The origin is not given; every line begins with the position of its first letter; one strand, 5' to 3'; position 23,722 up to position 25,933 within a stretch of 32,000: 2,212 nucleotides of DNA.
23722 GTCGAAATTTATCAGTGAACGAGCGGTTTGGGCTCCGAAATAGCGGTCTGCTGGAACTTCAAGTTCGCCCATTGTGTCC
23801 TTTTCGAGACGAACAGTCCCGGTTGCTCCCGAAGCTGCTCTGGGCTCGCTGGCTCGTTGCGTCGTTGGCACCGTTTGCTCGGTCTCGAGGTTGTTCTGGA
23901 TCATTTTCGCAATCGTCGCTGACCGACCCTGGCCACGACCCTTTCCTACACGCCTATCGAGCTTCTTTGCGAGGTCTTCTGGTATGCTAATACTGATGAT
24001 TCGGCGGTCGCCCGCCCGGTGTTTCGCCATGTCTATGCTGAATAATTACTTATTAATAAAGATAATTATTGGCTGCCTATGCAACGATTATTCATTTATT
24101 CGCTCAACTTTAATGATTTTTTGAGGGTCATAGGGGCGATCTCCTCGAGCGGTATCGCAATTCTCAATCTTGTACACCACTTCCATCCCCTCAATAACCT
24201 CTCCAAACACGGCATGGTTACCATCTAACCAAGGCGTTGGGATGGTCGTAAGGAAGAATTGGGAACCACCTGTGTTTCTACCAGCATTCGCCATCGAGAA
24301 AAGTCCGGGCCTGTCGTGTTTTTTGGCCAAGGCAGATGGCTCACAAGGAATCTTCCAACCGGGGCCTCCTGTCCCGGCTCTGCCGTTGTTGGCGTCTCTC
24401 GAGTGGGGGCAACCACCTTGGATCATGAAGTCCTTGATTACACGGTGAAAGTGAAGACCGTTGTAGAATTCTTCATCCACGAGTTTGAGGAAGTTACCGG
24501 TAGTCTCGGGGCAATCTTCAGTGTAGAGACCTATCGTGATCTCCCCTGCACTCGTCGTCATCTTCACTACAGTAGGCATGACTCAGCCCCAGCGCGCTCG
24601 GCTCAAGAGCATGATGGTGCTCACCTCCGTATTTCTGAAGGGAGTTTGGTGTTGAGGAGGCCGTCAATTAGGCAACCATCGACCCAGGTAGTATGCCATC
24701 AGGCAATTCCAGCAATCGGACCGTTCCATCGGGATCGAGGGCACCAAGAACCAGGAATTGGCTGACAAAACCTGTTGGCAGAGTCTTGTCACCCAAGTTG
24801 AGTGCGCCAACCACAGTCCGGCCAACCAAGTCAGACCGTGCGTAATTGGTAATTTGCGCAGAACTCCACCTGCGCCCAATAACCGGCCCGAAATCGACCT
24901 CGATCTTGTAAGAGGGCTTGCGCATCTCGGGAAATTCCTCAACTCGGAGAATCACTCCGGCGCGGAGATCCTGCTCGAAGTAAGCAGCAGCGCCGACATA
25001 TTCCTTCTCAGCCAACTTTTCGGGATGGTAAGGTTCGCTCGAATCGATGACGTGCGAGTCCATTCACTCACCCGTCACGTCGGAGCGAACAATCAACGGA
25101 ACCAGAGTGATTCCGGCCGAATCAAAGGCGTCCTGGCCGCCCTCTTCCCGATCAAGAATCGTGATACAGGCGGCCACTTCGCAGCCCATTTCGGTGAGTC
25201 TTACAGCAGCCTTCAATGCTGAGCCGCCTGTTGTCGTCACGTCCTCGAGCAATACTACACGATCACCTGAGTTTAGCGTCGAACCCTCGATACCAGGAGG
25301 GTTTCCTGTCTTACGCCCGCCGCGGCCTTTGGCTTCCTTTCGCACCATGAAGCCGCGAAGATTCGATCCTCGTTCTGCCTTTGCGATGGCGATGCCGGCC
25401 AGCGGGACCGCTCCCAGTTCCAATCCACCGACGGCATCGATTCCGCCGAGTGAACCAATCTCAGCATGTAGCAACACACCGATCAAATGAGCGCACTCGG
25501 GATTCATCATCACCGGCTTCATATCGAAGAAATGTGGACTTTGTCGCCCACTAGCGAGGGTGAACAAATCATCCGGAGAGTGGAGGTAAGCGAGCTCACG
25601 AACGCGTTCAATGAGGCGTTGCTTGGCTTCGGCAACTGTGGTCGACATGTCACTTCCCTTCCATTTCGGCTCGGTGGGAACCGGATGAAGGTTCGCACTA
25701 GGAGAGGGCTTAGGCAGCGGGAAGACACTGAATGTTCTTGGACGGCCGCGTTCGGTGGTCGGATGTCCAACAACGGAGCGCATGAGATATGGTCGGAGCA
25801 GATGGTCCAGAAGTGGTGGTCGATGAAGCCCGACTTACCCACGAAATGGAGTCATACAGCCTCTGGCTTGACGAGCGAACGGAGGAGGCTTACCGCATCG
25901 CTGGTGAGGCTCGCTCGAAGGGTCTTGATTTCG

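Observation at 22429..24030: Ribbon-helix-helix DNA-binding domain fused in frame to class II fumarase (possible trigger enzyme)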

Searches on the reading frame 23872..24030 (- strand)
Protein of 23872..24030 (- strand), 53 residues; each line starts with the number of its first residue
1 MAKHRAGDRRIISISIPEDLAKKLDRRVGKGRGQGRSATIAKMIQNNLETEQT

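Call 12: find_related_loci(query=A2, collection=genome_contigs, flank=3000)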
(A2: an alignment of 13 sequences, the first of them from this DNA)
Query A2 (53 aa) in genome_contigs; peptide patterns used: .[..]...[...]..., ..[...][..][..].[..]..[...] (x = any residue, [..] = any of these).
316 stretches matched a pattern; 276 encode a relative of the query (tblastn E <= 1e-3); the best 80 are kept; 80 distinct loci.
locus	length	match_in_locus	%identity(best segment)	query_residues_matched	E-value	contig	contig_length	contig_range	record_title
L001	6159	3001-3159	100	1-53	2e-31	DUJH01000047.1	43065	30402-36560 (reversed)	TPA_asm: Candidatus Thalassarchaeaceae archaeon isolate UBA8684 contig_7689, whole genome shotgun sequence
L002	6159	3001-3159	100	1-53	1e-31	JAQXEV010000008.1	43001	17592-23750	MAG: Candidatus Thalassarchaeaceae archaeon isolate cluster2-bin.113 k141_2207583, whole genome shotgun sequence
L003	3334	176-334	94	1-53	2e-29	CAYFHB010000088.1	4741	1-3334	MAG TPA_asm: uncultured Candidatus Poseidoniales archaeon isolate ERP001736_co2_54 genome assembly, contig: NODE_12951_l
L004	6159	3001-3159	96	1-53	1e-29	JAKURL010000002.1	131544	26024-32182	MAG: Candidatus Thalassarchaeum sp. isolate ALOHA_A2.5_54 A2.5-MGIIb-O1-3_2, whole genome shotgun sequence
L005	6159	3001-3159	94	1-53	3e-29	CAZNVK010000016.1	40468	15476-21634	MAG TPA_asm: uncultured Candidatus Poseidoniales archaeon isolate SRP167671_co2_219 genome assembly, contig: NODE_1236_l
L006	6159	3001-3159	92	1-53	9e-29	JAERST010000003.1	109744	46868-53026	MAG: Methanobacteriota archaeon isolate BH13 c_000000000954, whole genome shotgun sequence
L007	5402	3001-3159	91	1-53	1e-28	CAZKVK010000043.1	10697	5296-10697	MAG TPA_asm: uncultured Candidatus Poseidoniales archaeon isolate SRP077602_co3_204 genome assembly, contig: NODE_10055_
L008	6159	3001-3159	89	1-53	3e-27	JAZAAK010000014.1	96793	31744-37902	MAG: Thermoplasmatota archaeon isolate XB_MAG656 DB_MAG656_0014, whole genome shotgun sequence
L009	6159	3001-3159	89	1-53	3e-27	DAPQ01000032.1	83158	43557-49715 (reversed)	MAG TPA_asm: Euryarchaeota archaeon UBA19 UBA19_contig_8188, whole genome shotgun sequence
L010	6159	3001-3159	89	1-53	3e-27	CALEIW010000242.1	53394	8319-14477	MAG TPA_asm: uncultured euryarchaeote isolate ERR598969_bin.13_CONCOCT_v1.1_MAG genome assembly, contig: ERZ832854.25, w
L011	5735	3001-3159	89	1-53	3e-27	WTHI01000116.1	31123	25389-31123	MAG: Methanobacteriota archaeon isolate PL34863bin_27 NODE_473_length_31123_cov_84.470677, whole genome shotgun sequence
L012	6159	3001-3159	87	1-53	7e-27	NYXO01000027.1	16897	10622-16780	MAG: Methanobacteriota archaeon isolate ARS96 8051, whole genome shotgun sequence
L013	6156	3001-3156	88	1-52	1e-26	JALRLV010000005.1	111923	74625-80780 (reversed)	MAG: Candidatus Thalassarchaeaceae archaeon isolate WKH.41 NODE_5_length_111923_cov_14.885012, whole genome shotgun sequ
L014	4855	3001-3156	88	1-52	1e-26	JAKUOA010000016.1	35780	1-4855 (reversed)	MAG: Candidatus Thalassarchaeum sp. isolate ALOHA_A2.0_21 A2.0-MGIIb-O1-2_16, whole genome shotgun sequence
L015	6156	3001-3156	88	1-52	1e-26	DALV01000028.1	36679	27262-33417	MAG TPA_asm: Euryarchaeota archaeon UBA105 UBA105_contig_5737, whole genome shotgun sequence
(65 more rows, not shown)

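Call 19: search_solved_structures(query=A2, max_evalue=10, show_alignments=3)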
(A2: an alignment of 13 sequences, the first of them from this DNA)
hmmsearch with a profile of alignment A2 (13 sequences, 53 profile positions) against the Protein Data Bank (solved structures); distinct sequences matched with E-value up to 10: 1.
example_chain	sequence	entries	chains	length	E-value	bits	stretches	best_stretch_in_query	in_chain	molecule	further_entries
3b4t_A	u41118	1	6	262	0.74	12.8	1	22-49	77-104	Ribonuclease PH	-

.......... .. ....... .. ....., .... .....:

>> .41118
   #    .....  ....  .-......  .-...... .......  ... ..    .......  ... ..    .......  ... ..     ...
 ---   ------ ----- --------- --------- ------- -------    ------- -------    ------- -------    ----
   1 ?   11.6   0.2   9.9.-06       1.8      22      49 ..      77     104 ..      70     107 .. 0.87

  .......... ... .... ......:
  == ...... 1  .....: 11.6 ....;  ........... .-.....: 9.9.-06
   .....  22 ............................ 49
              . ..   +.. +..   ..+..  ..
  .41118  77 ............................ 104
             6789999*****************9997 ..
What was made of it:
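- On Ribbon-helix-helix superfamily (Pfam RHH_1 / CopG-Arc-MetJ-NikR type): Caveats: 20.1 bits in the full-length protein, and no hit in a PDB sequence-profile search (call 19).
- A profile search against PDB sequences found no RHH protein (call 19).
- Tried and rejected: PDB sequence-profile search with the N-terminal alignment: no RHH hit, only a spurious RNase PH match at E 0.74 (call 19).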

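Call 25: search_protein_representatives(alignment_id=A2)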
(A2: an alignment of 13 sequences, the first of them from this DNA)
Query: 13 sequences, 53 profile positions. Proteins with E-value up to 0.001 (for the whole library): 43; up to 1e-10: 34; up to 1e-30: 0. The best 43 are listed.
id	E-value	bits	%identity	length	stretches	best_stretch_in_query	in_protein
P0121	3.5e-27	110.0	-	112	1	1-51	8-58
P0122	3.7e-27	109.9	-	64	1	1-52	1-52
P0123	4.1e-27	109.8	-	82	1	1-49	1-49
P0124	4.5e-27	109.6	-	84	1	1-51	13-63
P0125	9.4e-27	108.6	-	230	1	1-52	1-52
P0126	9.9e-27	108.5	-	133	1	1-51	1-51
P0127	1.0e-26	108.5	-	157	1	1-52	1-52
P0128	1.5e-26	107.9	-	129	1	1-52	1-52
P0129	2.9e-26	107.0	-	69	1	1-52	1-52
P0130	3.7e-26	106.7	-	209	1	1-51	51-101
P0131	8.5e-25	102.4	-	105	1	1-50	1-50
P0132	1.2e-24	101.8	-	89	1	1-50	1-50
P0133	1.3e-23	98.5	-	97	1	1-50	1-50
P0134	2.5e-23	97.7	-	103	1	1-51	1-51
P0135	7.2e-23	96.2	-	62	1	1-50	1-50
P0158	9.7e-10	54.1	-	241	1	1-51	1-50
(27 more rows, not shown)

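Call 26: predict_structure(alignment_id=A2)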
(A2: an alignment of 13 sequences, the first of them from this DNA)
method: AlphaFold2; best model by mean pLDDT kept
length: 53 residues; sequences in the alignment: 13
mean_pLDDT: 69.4   pTM: 0.37
mean pLDDT of the five models: 69.4, 67.9, 66.0, 65.8, 62.0
residues with pLDDT >= 90: 0; 70-90: 30; 50-70: 18; < 50: 5
segments of 3 or more residues with pLDDT < 50: 1-5
pLDDT, mean of each block of 10 residues (from residue 1): 53 80 73 65 77 64
secondary structure, 60 per line:
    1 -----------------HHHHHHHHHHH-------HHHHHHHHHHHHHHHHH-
elements in order: H18-28 H36-52
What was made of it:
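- On Ribbon-helix-helix superfamily (Pfam RHH_1 / CopG-Arc-MetJ-NikR type): AF2 predicts helices 18-28 and 36-52 after an extended 9-16 segment (call 26).
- AF2 gives an extended segment, helix 18-28 and helix 36-52 (call 26).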

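Call 32: fold_search(model_id=the predicted structure, library=pdb)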
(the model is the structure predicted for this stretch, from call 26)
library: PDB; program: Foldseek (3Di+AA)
matches with E <= 10: 4; with E <= 0.001: 0
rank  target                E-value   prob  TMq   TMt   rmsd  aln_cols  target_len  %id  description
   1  2kel_MODEL_1_A        6.8e+00  0.21  0.63  0.70   2.1        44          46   18  Structure of the transcription regulator SvtR from the hyperthermophilic archaeal virus SIRV1 (released 2009-06-16)
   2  7b22_A                9.0e+00  0.08  0.42  0.44   3.9        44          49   25  Vibrio cholerae ParD2 Antitoxin (released 2021-10-06)
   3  7vp5_B                9.0e+00  0.08  0.49  0.39   5.5        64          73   14  Structure of a transcription factor and DNA complex (released 2022-10-19)
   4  8c24_E                9.6e+00  0.14  0.55  0.57   2.7        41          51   20  ParDE1 toxin-antitoxin complex from Mycobacterium tuberculosis (rv1960c-rv1959c) (released 2023-12-20)
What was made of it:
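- On Ribbon-helix-helix superfamily (Pfam RHH_1 / CopG-Arc-MetJ-NikR type): Foldseek matches include SvtR, ParD2 and ParD (call 32; E-values not significant).
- Closest known: Small stand-alone archaeal and viral RHH regulators. Same: Best structural match is SvtR (TM 0.63, rmsd 2.1 over 44 columns; call 32).
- Three of the four Foldseek PDB matches are RHH proteins: SvtR (TM 0.63, rmsd 2.1), ParD2 and ParD (call 32). The Foldseek E-values are 7-10 (call 32). Two of the Foldseek matches are ParD antitoxins (call 32).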

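Call 42: find_homologous_proteins(query=P0158, max_evalue=0.00001)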
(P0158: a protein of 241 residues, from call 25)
Query P0158 (241 aa): 8000 proteins with E <= 0.00001 among 8000 candidates; the best 120 are listed.
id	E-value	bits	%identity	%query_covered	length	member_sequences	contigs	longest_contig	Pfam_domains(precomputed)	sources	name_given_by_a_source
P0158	7.4e-158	541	100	100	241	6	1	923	PF00206.26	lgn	-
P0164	1.6e-157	540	100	100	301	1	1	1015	PF00206.26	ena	-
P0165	5.1e-133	460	87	100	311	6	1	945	PF00206.26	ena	-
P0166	6.2e-133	460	87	100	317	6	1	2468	PF00206.26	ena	-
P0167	1.9e-127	442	82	100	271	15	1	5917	PF00206.26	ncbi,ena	-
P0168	7.3e-123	427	86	92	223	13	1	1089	PF00206.26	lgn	-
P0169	1.2e-112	394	81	90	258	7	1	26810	PF00206.26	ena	-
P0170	2.6e-102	360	100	68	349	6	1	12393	PF00206.26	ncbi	ncbi:MAG: class II fumarate hydratase, partial [Candidatus Thalassarchaeaceae archaeon]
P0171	2.4e-101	356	84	80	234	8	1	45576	PF00206.26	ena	-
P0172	3.3e-98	346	87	76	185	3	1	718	PF00206.26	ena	-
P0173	8.0e-95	335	92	68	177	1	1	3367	PF00206.26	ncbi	ncbi:MAG TPA: class II fumarate hydratase, partial [Candidatus Poseidoniales archaeon]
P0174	3.7e-88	313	63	100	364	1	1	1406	PF00206.26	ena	-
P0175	8.5e-88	312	60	100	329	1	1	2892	PF00206.26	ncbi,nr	ncbi:MAG TPA: lyase family protein, partial [Candidatus Poseidoniaceae archaeon]|nr:lyase family pro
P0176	1.2e-87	312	60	100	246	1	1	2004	PF00206.26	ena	-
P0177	1.9e-87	311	60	100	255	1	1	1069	PF00206.26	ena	-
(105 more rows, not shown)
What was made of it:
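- Tried and rejected: Second protein search with a divergent variant (call 42): it returned mostly partial fumarases and showed that this variant also lies within Poseidoniales.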

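Call 62: find_encoding_contigs(protein=P0167, flank=3000, max_places=3)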
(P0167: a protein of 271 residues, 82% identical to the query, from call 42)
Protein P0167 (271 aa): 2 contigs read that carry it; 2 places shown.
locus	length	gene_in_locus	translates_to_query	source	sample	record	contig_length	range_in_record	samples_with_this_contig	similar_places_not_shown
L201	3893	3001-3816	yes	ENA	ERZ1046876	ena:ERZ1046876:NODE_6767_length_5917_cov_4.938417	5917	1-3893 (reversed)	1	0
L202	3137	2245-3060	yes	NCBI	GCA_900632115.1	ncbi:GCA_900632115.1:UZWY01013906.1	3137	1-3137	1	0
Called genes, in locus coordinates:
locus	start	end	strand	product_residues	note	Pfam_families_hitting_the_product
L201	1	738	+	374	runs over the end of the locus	PF01170:UPF0020, PF03602:Cons_hypoth95 (weak), PF13649:Methyltransf_25 (faint), PF13847:Methyltransf_31 (weak)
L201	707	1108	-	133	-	PF03692:CxxCxxCC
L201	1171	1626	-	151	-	PF00255:GSHPx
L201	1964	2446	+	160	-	PF00160:Pro_isomerase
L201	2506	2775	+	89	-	-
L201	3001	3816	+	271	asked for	PF00206:Lyase_1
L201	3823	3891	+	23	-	?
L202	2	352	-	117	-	?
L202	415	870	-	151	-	PF00255:GSHPx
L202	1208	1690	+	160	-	PF00160:Pro_isomerase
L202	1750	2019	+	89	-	-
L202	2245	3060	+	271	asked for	PF00206:Lyase_1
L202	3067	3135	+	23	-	?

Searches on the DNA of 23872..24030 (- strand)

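Call 75: search_rna_families(sources=[L004, L024, L029, L020, L060], threshold=evalue, max_evalue=1)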
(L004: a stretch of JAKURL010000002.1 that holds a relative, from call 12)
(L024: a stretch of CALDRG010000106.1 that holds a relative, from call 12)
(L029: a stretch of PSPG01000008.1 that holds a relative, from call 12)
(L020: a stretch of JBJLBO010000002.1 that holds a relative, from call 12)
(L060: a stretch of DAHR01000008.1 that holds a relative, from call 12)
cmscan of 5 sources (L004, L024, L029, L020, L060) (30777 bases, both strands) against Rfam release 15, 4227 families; matches with E-value up to 1: 0.
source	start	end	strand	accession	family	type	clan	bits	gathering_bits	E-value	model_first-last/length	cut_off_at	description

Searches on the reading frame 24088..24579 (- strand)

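Call 23: search_protein_families(library=pfam, proteins=[window:24088-24579:-], max_evalue=0.001)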
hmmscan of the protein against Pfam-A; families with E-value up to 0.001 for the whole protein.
window:24088-24579:- (163 aa): 1 family
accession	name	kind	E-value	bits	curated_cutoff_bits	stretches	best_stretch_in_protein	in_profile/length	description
PF00160.26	Pro_isomerase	-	3e-50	171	21.7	1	5-159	2-158/159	Cyclophilin type peptidyl-prolyl cis-trans isomerase/CLD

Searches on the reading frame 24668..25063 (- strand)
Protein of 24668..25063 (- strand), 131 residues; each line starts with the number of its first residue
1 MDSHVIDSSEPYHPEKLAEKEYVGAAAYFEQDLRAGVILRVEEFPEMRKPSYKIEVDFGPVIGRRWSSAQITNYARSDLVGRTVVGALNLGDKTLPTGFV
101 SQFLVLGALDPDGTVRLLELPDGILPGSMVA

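Call 23: search_protein_families(library=pfam, proteins=[window:24668-25063:-], max_evalue=0.001)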
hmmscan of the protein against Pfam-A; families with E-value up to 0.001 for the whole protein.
window:24668-25063:- (131 aa): 1 family
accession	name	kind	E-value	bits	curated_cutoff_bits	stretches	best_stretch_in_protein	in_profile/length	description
PF01588.26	tRNA_bind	-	4.7e-06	27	27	1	33-128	1-95/96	Putative tRNA binding domain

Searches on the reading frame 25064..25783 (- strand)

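Call 23: search_protein_families(library=pfam, proteins=[window:25064-25783:-], max_evalue=0.001)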
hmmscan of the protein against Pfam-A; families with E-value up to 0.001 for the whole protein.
window:25064-25783:- (239 aa): 1 family
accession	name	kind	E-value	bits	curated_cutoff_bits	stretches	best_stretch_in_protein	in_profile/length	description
PF00156.33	Pribosyltran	-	4.7e-08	32.9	26.3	1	113-215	28-129/158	Phosphoribosyl transferase domain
